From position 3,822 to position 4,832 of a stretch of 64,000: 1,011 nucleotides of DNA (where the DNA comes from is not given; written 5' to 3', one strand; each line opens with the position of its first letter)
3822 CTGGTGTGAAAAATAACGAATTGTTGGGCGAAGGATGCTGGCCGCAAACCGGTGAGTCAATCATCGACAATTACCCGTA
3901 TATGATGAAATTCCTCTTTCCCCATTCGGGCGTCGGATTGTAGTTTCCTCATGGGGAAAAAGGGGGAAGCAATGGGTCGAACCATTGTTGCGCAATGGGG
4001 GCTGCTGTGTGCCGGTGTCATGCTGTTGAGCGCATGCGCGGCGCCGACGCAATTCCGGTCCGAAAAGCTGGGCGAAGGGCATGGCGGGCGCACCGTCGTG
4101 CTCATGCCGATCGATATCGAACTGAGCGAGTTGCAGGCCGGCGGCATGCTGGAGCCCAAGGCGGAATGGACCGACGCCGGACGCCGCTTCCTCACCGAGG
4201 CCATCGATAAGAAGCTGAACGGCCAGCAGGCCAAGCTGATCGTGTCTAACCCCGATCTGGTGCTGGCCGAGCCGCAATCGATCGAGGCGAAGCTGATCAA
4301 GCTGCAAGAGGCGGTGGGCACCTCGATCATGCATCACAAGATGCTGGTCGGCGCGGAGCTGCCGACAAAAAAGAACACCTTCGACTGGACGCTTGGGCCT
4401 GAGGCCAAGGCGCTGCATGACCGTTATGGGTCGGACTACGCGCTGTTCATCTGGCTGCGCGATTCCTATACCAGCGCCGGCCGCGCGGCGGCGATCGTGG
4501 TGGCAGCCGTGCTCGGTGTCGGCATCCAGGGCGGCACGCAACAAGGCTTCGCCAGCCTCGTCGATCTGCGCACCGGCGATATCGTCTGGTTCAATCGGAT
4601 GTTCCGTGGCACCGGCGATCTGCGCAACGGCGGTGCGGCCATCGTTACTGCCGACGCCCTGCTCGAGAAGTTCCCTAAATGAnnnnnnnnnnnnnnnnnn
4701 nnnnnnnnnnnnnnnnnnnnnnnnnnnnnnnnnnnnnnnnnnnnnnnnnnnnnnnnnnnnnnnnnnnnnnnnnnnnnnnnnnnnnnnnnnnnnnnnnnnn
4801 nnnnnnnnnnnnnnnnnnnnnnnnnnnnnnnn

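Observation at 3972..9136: Four-lipoprotein cluster: two different M48 metalloproteases sandwiching a Cys-repeat protein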

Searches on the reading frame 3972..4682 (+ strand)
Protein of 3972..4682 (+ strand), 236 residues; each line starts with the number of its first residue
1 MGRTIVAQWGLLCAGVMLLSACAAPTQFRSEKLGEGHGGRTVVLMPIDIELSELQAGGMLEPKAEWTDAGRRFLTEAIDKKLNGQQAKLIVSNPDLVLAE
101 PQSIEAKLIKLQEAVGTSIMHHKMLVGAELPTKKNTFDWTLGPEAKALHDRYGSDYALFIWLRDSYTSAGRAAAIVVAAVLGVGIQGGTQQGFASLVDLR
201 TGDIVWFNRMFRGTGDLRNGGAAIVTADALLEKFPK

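Call 3: search_protein_families(library=pfam, proteins=[window:3972-4682:+], max_evalue=0.01)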
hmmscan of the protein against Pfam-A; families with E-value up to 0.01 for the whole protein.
window:3972-4682:+ (236 aa): 0 families

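Call 4: search_protein_families(library=ncbifam, proteins=[window:3972-4682:+], max_evalue=0.01)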
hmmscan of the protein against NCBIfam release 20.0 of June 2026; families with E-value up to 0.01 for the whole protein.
window:3972-4682:+ (236 aa): 0 families

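Call 8: find_homologous_proteins(query=window:3972-4682:+)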
Query window:3972-4682:+ (236 aa): 331 proteins with E <= 0.001 among 2494 candidates; the best 120 are listed.
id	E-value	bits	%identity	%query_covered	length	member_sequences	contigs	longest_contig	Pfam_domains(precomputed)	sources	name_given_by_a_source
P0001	5.5e-152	522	100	100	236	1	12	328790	-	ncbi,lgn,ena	-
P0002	1.1e-140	485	92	100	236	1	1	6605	-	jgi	-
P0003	5.1e-134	463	89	100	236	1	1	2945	-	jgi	jgi:hypothetical protein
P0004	7.7e-132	456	87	100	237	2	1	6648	-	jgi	jgi:hypothetical protein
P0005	4.8e-83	296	59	99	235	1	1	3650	-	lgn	-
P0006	2.4e-74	268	59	93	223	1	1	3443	-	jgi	jgi:hypothetical protein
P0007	6.8e-63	231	53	89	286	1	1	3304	-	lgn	-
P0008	1.4e-62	230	54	89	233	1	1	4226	-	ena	-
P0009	6.5e-62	227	49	98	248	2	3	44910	-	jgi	-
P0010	1.4e-61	226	50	92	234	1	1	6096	-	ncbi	-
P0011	1.8e-61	226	51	89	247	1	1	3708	-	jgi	jgi:hypothetical protein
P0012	1.9e-61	226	51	89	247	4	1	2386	-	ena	-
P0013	3.0e-61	225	51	96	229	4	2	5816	-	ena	-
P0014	4.4e-61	225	49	97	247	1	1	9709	-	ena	-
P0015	1.7e-60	223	50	94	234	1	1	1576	-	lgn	-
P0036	6.3e-57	211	48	91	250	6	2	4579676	-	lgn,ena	-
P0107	8.9e-50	188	47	92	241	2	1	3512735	-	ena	-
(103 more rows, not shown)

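Call 9: find_encoding_contigs(protein=P0001, flank=10000, max_places=3)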
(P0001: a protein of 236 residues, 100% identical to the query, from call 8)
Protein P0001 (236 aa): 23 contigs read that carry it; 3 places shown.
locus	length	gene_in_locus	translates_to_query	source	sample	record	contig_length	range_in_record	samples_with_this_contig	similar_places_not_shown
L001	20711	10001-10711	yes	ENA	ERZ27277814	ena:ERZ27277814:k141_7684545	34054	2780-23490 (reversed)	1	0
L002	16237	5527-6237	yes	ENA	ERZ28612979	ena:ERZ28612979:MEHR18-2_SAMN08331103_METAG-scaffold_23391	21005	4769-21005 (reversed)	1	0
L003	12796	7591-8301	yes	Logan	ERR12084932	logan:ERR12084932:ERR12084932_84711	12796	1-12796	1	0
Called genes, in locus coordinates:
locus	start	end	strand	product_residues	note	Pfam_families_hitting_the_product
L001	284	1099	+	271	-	PF13489:Methyltransf_23, PF08241:Methyltransf_11, PF08242:Methyltransf_12, PF13649:Methyltransf_25, PF13847:Methyltransf_31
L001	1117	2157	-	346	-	PF09586:YfhO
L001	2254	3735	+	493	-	PF00733:Asn_synthase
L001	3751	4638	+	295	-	PF13489:Methyltransf_23, PF13847:Methyltransf_31 (weak), PF08241:Methyltransf_11, PF08242:Methyltransf_12, PF13649:Methyltransf_25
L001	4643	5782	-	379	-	PF06559:DCD_N, PF22769:DCD, PF22569:DCD_C, PF22769:DCD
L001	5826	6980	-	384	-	PF07394:DUF1501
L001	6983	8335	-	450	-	PF08811:DUF1800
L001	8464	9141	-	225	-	PF01738:DLH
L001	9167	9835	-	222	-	PF01738:DLH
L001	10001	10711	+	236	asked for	-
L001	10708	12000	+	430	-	PF01435:Peptidase_M48, PF13371:TPR_9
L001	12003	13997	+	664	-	-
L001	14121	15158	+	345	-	PF13180:PDZ_2, PF17820:PDZ_6, PF01435:Peptidase_M48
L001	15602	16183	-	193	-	-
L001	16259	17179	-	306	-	PF00072:Response_reg, PF00990:GGDEF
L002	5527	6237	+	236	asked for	-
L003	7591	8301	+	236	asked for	-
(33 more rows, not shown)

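Call 10: find_encoding_contigs(protein=P0036, flank=10000, max_places=2)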
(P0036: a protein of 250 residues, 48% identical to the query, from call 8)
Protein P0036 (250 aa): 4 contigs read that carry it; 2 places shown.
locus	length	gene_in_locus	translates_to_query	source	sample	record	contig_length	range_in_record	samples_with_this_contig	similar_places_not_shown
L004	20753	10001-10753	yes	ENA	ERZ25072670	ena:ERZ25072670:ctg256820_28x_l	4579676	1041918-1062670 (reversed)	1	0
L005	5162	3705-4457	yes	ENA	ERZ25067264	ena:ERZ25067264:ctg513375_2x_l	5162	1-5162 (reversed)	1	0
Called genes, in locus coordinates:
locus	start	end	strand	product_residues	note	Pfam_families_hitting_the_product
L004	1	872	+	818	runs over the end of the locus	PF01266:DAO, PF16350:FAO_M, PF01571:GCV_T, PF08669:GCV_T_C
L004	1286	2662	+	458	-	PF03315:SDH_beta, PF03313:SDH_alpha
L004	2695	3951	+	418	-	PF01946:Thi4 (faint), PF00890:FAD_binding_2 (faint), PF01266:DAO, PF12831:FAD_oxidored (faint), PF13450:NAD_binding_8 (faint)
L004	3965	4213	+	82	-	PF04267:SoxD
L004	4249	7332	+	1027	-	PF13510:Fer2_4, PF00890:FAD_binding_2, PF03486:HI0933_like (weak), PF07992:Pyr_redox_2, PF12831:FAD_oxidored, PF17806:SO_alpha_A3, PF01571:GCV_T, PF08669:GCV_T_C, +2 more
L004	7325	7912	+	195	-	PF04268:SoxG, PF01571:GCV_T (weak)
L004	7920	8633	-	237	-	-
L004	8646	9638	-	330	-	PF22769:DCD (weak)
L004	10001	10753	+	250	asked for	-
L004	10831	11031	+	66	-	-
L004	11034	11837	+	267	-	PF03466:LysR_substrate (weak), PF12849:PBP_like_2, PF13531:SBP_bac_11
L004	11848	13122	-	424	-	PF00083:Sugar_tr (weak), PF07690:MFS_1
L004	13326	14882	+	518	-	PF02028:BCCT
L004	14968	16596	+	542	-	PF02028:BCCT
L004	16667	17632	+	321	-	PF01965:DJ-1_PfpI, PF00165:HTH_AraC (faint), PF12833:HTH_18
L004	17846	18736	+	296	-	PF05853:BKACE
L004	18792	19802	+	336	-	PF02737:3HCDH_N, PF00725:3HCDH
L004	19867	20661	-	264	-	PF00378:ECH_1, PF16113:ECH_2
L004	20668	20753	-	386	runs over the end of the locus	PF02771:Acyl-CoA_dh_N, PF02770:Acyl-CoA_dh_M, PF00441:Acyl-CoA_dh_1, PF08028:Acyl-CoA_dh_2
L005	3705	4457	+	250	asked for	-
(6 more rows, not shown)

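Call 11: find_encoding_contigs(protein=P0107, flank=10000, max_places=2)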
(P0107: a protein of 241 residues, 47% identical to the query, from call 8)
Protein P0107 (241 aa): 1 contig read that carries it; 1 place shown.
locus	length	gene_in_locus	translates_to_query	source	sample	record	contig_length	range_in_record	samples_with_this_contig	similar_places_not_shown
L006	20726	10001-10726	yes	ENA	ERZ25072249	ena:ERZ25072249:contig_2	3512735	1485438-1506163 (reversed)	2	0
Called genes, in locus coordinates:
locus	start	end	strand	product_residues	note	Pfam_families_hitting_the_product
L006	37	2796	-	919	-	PF18019:Cas3_HD, PF00270:DEAD (faint), PF22590:Cas3-like_C_2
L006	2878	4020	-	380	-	PF01637:ATPase_2 (weak), PF13173:AAA_14 (faint)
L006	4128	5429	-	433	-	PF00501:AMP-binding, PF14535:AMP-binding_C_2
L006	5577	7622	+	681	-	PF00171:Aldedh, PF01575:MaoC_dehydratas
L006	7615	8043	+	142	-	PF03061:4HBT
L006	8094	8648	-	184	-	PF08534:Redoxin, PF00578:AhpC-TSA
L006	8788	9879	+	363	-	PF00355:Rieske, PF19112:VanA_C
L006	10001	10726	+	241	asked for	-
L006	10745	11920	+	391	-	PF01435:Peptidase_M48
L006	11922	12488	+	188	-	-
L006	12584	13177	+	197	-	PF00440:TetR_N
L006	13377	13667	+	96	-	-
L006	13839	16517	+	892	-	PF28598:PDH_E1_N, PF00456:Transketolase_N, PF17831:PDH_E1_M, PF22613:Transketolase_C_1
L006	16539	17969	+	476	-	PF00364:Biotin_lipoyl, PF25984:BSH_YknX (faint), PF02817:E3_binding, PF00198:2-oxoacid_dh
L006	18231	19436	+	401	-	PF00764:Arginosuc_synth, PF20979:Arginosuc_syn_C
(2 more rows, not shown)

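Call 15: find_related_loci(query=A1, collection=genome_contigs, flank=8000)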
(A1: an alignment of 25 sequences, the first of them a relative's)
Query A1 (236 aa) in genome_contigs; peptide patterns used: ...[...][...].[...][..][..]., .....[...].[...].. (x = any residue, [..] = any of these).
599 stretches matched a pattern (row limit reached: there are more); 479 encode a relative of the query (tblastn E <= 1e-3); the best 80 are kept; 80 distinct loci.
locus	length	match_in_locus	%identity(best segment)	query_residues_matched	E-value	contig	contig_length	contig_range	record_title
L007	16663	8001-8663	48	15-235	2e-68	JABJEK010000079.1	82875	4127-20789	MAG: Rhodospirillaceae bacterium isolate SI074_bin10 k141_1460461, whole genome shotgun sequence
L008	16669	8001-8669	48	12-236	5e-68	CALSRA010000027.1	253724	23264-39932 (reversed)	MAG: uncultured Alphaproteobacteria bacterium isolate L_MB362 genome assembly, contig: contig_26894_L_MB362, whole genom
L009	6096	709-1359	50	20-236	2e-66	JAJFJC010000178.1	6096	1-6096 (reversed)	MAG: Alphaproteobacteria bacterium isolate OFTM82 OFTM82_177, whole genome shotgun sequence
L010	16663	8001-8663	53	15-236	3e-66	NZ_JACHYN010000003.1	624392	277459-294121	Azospirillum sp. OGB3 Ga0365405_03, whole genome shotgun sequence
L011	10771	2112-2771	47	16-235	7e-65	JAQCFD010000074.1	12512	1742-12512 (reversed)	MAG: Proteobacteria bacterium isolate casp40-mb.141 NODE_11894_length_12512_cov_0.064207, whole genome shotgun sequence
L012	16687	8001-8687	48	5-231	7e-65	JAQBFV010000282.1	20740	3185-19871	MAG: Betaproteobacteria bacterium isolate MAG_442_bin-18 442_bin-18_ctg-282, whole genome shotgun sequence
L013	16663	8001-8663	49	16-235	2e-64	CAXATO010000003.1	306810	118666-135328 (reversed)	MAG TPA_asm: uncultured Magnetovibrio sp. isolate ERR2752158_binner12_Refined_88 genome assembly, contig: ERZ2772516.48,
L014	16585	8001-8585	57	42-236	2e-64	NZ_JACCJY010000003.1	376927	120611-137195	Azospirillum tabaci strain W712 Scaffold3_1, whole genome shotgun sequence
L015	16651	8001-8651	50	17-236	2e-64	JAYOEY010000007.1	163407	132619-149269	MAG: Rhodospirillales bacterium isolate 139552_S154_concoct_bins.tsv.156 NODE_57_length_163407_cov_27.915838, whole geno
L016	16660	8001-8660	49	15-236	7e-64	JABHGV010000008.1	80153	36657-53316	MAG: Rhodospirillaceae bacterium isolate SI037_bin24 k141_368423, whole genome shotgun sequence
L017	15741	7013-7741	47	2-231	2e-63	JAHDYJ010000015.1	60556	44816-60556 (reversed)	MAG: Burkholderiales bacterium isolate PRO12 NODE_1152_length_60556_cov_7.632469, whole genome shotgun sequence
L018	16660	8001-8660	46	16-235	4e-63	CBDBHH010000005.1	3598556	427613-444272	MAG: Alphaproteobacteria bacterium isolate bcc394d7-c654-44df-b0f3-7ba1a8824e42 genome assembly, contig: contig_5, whole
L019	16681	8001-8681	48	11-235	5e-63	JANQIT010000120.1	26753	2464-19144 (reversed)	MAG: Hwanghaeella sp. isolate PL24a_bin.65 k99_5965863, whole genome shotgun sequence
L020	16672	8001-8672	49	4-236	1e-62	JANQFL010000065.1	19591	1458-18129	MAG: Sneathiellales bacterium isolate PL23a_bin.86 k99_4973467, whole genome shotgun sequence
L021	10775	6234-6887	46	17-235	2e-62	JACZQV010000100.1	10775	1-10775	MAG: Proteobacteria bacterium isolate B21D1T1 B21D1T1_NODE1741, whole genome shotgun sequence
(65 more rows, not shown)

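Call 25: search_solved_structures(query=A1, max_evalue=10)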
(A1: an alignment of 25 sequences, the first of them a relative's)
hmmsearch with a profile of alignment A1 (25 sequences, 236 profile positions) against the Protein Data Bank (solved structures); distinct sequences matched with E-value up to 10: 3.
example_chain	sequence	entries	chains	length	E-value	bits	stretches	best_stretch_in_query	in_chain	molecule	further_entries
7ppr_A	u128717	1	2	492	0.92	12.1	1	81-133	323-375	UTP--glucose-1-phosphate uridylyltransferase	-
8c0b_A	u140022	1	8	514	0.95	12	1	81-133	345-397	UTP--glucose-1-phosphate uridylyltransferase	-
7tbo_A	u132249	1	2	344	1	11.9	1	53-114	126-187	D12 LOV2-DARPin fusion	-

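Call 29: predict_structure(alignment_id=A1)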
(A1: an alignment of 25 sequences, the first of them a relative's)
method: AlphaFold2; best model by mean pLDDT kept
length: 236 residues; sequences in the alignment: 25
mean_pLDDT: 85.2   pTM: 0.80
mean pLDDT of the five models: 85.2, 85.1, 84.6, 84.4, 83.0
residues with pLDDT >= 90: 110; 70-90: 104; 50-70: 22; < 50: 0
segments of 3 or more residues with pLDDT < 50: none
pLDDT, mean of each block of 10 residues (from residue 1): 73 75 68 65 93 90 94 94 81 74 90 94 81 80 93 93 90 81 85 95 94 85 93 86
secondary structure, 60 per line:
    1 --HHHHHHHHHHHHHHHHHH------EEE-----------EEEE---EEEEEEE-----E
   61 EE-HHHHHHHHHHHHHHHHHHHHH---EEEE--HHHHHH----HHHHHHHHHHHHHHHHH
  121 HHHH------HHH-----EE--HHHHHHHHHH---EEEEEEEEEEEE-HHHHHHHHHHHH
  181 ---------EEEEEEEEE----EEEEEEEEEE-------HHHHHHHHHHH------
elements in order: H3-20 E27-29 E41-44 E48-54 E60-62 H64-84 E88-91 H94-99 H104-124 H143-152 E156-167 H169-180 E190-198 E203-212 H220-230

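Call 36: fold_search(model_id=the predicted structure, library=pdb)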
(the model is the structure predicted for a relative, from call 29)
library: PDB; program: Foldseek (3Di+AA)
matches with E <= 10: 723; with E <= 0.001: 18
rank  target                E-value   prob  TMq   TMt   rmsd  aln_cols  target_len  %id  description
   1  5t10_B                6.1e-05  1.00  0.36  0.56   7.5       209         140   13  PelC dodecamer from Paraburkholderia phytofirmans, space group P6 (released 2017-03-15)
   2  5t10_A                7.9e-05  1.00  0.39  0.64   5.6       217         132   10  PelC dodecamer from Paraburkholderia phytofirmans, space group P6 (released 2017-03-15)
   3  5t11_G                1.0e-04  1.00  0.34  0.55   6.7       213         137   12  PelC L103M dodecamer from Paraburkholderia phytofirmans, space group C2 (released 2017-03-15)
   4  5t11_B                1.1e-04  1.00  0.37  0.57   5.9       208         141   12  PelC L103M dodecamer from Paraburkholderia phytofirmans, space group C2 (released 2017-03-15)
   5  9h80_A                1.1e-04  1.00  0.38  0.54   9.6       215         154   12  Structure of the outer membrane exopolysaccharide transporter PelBC (released 2025-06-11)
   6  5t0z_A                1.3e-04  1.00  0.39  0.55   5.9       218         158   11  PelC from Geobacter metallireducens (released 2017-03-15)
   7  5t11_E                1.5e-04  1.00  0.40  0.64   7.1       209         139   12  PelC L103M dodecamer from Paraburkholderia phytofirmans, space group C2 (released 2017-03-15)
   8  4hrv_B                1.6e-04  1.00  0.31  0.45  10.5       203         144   15  Crystal Structure of Lipoprotein GNA1162 from Neisseria meningitidis (released 2013-04-24)
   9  5t11_I                1.7e-04  1.00  0.38  0.61   6.4       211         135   11  PelC L103M dodecamer from Paraburkholderia phytofirmans, space group C2 (released 2017-03-15)
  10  5t11_H                1.8e-04  1.00  0.34  0.54   6.9       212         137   12  PelC L103M dodecamer from Paraburkholderia phytofirmans, space group C2 (released 2017-03-15)
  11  4hrv_A                2.4e-04  1.00  0.32  0.49  10.3       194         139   14  Crystal Structure of Lipoprotein GNA1162 from Neisseria meningitidis (released 2013-04-24)
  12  5t11_C                2.7e-04  1.00  0.38  0.62   5.2       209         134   11  PelC L103M dodecamer from Paraburkholderia phytofirmans, space group C2 (released 2017-03-15)
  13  5t10_C                2.9e-04  1.00  0.37  0.59   5.5       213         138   13  PelC dodecamer from Paraburkholderia phytofirmans, space group P6 (released 2017-03-15)
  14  5t0z_D                3.1e-04  1.00  0.36  0.51   7.0       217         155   11  PelC from Geobacter metallireducens (released 2017-03-15)
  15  5t0z_B                3.7e-04  1.00  0.40  0.56   6.5       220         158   11  PelC from Geobacter metallireducens (released 2017-03-15)
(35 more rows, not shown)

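Call 38: find_encoding_contigs(protein=P0002, flank=10000, max_places=3)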
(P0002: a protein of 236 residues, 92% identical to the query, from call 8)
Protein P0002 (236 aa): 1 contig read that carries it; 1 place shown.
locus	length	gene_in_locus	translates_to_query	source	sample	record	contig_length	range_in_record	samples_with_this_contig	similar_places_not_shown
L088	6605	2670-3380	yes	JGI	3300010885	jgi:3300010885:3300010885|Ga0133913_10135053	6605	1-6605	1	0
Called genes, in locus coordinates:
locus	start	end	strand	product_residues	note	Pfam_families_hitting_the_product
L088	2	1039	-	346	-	?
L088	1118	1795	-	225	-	PF01738:DLH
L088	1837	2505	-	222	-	PF01738:DLH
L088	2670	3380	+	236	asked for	-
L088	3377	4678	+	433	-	-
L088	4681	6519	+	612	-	-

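Call 47: search_protein_families(library=pfam, alignment_id=A1, max_evalue=1)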
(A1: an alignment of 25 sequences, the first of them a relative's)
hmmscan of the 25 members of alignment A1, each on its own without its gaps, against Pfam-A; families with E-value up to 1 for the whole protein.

A. member 1, P0001 (236 aa): 0 families

B. families by the number of members that match (of 25 scanned): 7 families
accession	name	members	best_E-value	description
PF00070.33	Pyr_redox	1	0.069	Pyridine nucleotide-disulphide oxidoreductase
PF13289.12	SIR2_2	1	0.079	SIR2-like domain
PF13472.12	Lipase_GDSL_2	1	0.13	GDSL-like Lipase/Acylhydrolase family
PF25682.1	Phage_VG64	1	0.16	Mycobacterium phage VG64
PF25666.1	Partiti_capsid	1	0.27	Partitivirus capsid protein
PF22705.2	C2-set_3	1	0.28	Butyrophilin subfamily 3 member A2-like, Ig-C domain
PF24191.1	Mycobacteriophage_TM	1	0.53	Mycobacteriophage protein with transmembrane helix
